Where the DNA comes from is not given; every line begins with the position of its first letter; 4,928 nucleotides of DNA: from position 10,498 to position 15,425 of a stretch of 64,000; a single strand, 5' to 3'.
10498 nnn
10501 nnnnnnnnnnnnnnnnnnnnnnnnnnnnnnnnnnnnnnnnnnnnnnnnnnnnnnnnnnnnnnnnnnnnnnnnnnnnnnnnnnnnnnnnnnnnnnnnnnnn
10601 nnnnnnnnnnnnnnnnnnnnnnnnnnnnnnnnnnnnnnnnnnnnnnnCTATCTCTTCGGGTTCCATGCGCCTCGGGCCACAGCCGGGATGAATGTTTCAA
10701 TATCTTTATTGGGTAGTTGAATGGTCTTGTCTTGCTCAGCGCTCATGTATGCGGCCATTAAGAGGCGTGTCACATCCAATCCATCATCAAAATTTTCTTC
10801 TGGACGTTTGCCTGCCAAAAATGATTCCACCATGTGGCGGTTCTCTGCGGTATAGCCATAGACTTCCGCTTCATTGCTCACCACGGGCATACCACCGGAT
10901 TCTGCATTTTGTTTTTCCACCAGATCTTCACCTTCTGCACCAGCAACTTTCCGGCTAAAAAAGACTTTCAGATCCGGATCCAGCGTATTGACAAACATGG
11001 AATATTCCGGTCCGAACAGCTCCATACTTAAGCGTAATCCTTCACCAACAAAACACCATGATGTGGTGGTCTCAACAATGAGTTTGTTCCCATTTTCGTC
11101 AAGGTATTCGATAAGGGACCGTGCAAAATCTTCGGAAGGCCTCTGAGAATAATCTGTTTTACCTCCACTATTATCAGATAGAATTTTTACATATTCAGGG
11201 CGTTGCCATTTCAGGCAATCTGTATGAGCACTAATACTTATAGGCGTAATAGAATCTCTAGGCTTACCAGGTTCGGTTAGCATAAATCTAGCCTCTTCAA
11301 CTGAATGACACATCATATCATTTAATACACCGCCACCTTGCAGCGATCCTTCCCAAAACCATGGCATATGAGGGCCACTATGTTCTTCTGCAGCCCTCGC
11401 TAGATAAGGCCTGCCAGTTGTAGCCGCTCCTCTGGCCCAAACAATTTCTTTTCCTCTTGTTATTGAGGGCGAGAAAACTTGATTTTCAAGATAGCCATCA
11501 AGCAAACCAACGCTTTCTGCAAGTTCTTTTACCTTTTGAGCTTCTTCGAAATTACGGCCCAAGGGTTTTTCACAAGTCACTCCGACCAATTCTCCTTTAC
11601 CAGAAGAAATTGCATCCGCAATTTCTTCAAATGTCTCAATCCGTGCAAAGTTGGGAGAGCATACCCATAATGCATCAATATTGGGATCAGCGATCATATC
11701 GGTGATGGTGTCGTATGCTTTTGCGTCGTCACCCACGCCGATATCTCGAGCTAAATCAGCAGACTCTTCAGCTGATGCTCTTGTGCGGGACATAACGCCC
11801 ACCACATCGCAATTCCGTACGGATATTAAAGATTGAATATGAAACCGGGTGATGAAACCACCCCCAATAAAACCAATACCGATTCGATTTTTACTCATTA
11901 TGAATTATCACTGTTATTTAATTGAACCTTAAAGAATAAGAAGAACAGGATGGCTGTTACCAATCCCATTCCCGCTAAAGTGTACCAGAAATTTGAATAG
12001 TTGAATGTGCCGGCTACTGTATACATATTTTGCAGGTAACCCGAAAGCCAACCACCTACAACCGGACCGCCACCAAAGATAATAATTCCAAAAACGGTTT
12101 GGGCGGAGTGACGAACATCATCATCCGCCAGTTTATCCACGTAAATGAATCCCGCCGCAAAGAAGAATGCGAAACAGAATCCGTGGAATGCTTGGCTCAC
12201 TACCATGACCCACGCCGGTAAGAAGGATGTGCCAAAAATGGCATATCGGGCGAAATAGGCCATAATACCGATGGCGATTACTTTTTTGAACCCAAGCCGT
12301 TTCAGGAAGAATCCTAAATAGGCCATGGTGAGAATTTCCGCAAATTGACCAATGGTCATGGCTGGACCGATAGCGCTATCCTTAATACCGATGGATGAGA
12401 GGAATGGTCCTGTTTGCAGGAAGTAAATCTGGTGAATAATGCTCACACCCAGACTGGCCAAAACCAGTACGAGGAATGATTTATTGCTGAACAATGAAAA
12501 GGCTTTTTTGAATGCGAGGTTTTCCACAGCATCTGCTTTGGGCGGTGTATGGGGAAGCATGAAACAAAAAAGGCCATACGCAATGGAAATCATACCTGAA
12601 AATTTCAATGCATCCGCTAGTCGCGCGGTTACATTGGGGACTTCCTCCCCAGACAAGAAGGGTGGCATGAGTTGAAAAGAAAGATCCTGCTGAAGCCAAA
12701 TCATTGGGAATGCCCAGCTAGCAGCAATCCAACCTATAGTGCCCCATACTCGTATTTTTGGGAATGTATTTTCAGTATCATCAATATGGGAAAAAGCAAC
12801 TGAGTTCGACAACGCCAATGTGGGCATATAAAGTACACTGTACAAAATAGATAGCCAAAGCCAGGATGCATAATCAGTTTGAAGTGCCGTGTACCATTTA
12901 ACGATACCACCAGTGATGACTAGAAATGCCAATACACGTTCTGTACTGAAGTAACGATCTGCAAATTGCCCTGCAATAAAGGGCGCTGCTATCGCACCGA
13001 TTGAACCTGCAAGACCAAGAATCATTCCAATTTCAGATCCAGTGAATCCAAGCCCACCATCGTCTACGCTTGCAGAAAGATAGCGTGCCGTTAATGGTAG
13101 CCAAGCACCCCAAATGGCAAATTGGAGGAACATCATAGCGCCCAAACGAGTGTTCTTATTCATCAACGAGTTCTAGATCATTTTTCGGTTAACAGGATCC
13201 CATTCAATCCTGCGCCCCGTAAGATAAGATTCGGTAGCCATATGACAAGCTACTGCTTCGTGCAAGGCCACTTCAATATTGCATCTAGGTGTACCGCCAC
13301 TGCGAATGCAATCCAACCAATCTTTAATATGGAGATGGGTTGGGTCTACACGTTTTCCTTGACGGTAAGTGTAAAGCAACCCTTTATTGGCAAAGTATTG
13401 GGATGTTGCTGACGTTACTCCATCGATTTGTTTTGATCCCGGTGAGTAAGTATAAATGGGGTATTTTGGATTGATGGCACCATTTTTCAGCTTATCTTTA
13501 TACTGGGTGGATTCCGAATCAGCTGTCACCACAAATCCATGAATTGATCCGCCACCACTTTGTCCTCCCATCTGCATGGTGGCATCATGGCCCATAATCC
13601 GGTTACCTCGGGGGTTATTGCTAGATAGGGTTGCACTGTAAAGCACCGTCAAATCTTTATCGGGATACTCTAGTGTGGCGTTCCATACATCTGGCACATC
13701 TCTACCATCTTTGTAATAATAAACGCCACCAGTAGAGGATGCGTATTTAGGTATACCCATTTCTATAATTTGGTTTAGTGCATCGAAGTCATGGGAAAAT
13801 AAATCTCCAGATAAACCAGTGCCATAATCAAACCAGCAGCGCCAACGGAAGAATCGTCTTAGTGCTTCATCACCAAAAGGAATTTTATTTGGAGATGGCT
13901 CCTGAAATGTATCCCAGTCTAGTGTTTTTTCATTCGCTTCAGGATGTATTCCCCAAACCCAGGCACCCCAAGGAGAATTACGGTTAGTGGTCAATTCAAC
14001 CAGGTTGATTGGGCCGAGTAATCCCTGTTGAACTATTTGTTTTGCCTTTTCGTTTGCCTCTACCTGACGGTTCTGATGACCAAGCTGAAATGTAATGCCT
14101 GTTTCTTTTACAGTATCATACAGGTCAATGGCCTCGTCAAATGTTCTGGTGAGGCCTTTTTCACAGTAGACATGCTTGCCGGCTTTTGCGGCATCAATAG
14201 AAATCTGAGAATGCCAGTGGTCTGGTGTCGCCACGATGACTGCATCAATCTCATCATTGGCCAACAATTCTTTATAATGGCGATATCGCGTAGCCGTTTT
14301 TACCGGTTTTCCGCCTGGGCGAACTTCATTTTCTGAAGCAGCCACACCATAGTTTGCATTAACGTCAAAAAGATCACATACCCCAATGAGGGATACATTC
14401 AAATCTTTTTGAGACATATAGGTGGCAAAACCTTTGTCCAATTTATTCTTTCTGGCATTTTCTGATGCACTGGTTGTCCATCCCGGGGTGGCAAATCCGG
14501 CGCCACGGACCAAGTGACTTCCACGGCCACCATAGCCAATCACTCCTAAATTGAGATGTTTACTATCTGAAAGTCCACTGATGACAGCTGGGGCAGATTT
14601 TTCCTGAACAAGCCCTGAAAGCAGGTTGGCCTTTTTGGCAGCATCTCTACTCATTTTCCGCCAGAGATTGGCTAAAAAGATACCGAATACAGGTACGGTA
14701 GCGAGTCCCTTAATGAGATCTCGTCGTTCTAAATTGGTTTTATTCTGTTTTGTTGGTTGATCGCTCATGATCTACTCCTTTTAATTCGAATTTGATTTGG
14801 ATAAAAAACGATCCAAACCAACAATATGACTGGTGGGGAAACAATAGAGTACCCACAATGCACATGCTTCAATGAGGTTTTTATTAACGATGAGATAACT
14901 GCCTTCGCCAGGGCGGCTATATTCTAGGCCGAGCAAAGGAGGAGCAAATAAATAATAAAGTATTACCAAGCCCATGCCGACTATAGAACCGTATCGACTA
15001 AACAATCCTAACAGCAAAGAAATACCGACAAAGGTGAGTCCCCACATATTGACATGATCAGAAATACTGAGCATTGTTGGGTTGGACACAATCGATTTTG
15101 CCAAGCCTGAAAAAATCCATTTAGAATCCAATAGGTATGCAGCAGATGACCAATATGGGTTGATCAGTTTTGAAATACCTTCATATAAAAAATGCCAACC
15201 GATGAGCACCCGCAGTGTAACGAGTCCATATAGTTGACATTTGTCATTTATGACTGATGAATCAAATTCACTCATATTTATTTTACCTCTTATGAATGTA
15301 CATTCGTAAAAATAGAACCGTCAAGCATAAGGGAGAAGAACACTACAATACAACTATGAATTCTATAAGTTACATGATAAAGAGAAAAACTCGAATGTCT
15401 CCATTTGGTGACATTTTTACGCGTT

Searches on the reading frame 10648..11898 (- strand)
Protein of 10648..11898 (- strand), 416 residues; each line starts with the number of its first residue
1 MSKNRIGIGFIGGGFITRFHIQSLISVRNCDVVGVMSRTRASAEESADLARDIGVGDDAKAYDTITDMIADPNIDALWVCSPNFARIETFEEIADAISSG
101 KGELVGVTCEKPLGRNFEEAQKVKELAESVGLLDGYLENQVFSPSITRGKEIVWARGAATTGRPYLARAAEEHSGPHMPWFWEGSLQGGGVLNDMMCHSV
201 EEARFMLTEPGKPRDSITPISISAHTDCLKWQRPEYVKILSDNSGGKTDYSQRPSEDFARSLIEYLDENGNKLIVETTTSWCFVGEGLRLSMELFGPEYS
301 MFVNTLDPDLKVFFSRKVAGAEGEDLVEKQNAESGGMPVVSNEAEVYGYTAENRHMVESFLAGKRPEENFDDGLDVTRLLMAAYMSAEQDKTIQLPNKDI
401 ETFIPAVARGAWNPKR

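Call 10: search_protein_families(library=pfam, proteins=[window:10648-11898:-], max_evalue=0.0001)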
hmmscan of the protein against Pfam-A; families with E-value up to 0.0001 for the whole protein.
window:10648-11898:- (416 aa): 2 families
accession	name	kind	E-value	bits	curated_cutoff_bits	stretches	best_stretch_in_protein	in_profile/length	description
PF01408.29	GFO_IDH_MocA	-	9.3e-17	62.3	24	1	7-131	2-113/120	Oxidoreductase family, NAD-binding Rossmann fold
PF22725.1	GFO_IDH_MocA_C3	-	3.3e-06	27.5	27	1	161-210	13-65/124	GFO/IDH/MocA C-terminal domain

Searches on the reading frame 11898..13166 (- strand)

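Call 10: search_protein_families(library=pfam, proteins=[window:11898-13166:-], max_evalue=0.0001)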
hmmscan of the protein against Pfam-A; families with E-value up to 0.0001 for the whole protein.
window:11898-13166:- (422 aa): 3 families
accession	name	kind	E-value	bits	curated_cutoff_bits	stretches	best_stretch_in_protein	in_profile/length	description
PF03825.22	Nuc_H_symport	-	2.4e-94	317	25.9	1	2-415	1-398/400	Nucleoside H+ symporter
PF12832.13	MFS_1_like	-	8.6e-39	134.1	25.2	1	6-389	2-372/373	MFS_1 like family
PF07690.21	MFS_1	-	2.3e-11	43.7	33.4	1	231-414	2-174/347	Major Facilitator Superfamily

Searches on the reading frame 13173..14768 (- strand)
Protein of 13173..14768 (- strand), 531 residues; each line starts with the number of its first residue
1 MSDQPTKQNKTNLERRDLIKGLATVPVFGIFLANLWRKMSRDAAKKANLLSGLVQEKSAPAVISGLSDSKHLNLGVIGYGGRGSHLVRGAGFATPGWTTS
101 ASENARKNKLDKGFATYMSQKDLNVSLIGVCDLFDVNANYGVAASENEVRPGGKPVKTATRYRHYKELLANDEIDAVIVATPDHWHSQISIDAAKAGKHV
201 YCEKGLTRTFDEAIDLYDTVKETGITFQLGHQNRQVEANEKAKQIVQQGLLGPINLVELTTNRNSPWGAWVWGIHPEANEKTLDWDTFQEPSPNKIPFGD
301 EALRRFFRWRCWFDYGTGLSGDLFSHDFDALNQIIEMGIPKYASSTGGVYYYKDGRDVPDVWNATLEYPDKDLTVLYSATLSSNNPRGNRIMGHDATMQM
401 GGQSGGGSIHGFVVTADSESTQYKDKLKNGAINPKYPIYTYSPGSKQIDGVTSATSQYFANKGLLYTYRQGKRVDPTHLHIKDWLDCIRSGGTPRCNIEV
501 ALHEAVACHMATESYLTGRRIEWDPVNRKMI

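Call 10: search_protein_families(library=pfam, proteins=[window:13173-14768:-], max_evalue=0.0001)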
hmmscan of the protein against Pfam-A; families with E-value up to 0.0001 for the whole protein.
window:13173-14768:- (531 aa): 3 families
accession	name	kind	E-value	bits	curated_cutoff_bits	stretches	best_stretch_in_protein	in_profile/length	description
PF01408.29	GFO_IDH_MocA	-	1.2e-14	55.4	24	1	161-231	50-120/120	Oxidoreductase family, NAD-binding Rossmann fold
PF22725.1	GFO_IDH_MocA_C3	-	3.3e-07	30.8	27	0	308-395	34-120/124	GFO/IDH/MocA C-terminal domain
PF02894.22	GFO_IDH_MocA_C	-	7.6e-05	23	22.9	0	306-521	29-216/218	Oxidoreductase family, C-terminal alpha/beta domain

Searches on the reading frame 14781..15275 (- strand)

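Call 10: search_protein_families(library=pfam, proteins=[window:14781-15275:-], max_evalue=0.0001)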
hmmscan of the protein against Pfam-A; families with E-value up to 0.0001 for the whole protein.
window:14781-15275:- (164 aa): 1 family
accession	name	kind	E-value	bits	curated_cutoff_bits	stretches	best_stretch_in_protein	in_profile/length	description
PF07681.17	DoxX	-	2.5e-08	34.9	23.6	1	17-108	1-80/85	DoxX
